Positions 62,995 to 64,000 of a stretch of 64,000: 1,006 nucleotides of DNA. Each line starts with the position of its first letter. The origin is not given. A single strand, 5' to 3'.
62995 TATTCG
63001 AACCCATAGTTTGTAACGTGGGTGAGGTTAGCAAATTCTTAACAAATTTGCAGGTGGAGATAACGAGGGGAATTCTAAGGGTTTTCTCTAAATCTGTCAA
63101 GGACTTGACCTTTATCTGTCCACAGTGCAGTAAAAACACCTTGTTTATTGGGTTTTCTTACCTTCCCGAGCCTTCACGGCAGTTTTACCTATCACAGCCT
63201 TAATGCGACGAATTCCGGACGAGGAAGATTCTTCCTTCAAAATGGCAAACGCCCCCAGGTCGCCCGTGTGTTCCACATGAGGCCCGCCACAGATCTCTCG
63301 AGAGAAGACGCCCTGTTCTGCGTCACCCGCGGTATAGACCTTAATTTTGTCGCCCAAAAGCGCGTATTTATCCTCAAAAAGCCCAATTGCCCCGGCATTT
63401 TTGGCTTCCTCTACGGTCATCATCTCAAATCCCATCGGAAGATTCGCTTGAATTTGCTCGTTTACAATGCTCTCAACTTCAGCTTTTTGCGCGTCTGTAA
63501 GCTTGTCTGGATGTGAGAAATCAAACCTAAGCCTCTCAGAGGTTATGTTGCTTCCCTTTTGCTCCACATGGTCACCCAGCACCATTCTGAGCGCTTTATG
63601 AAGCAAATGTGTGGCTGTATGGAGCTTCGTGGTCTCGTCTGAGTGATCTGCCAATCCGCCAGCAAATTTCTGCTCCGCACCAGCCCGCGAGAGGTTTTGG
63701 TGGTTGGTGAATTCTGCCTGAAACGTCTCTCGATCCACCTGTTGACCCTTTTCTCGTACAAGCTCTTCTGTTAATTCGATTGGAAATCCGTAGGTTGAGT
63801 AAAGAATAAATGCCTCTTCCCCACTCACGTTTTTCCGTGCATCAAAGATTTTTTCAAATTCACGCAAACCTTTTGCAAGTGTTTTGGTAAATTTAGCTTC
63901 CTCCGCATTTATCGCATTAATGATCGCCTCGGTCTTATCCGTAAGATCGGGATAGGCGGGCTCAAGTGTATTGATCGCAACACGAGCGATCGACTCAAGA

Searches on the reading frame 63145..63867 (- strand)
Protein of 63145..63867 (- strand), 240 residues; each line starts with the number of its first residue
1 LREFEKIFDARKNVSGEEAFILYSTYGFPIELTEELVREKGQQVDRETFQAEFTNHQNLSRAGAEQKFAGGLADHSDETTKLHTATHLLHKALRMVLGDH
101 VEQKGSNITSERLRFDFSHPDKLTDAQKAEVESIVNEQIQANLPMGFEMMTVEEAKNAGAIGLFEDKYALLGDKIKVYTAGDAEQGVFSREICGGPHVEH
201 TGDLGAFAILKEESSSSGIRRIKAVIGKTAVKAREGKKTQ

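Call 84: find_encoding_contigs(protein=window:63145-63867:-, flank=10000, max_places=2)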
Protein window:63145-63867:- (240 aa): no gene with exactly this product is on record in the collection.
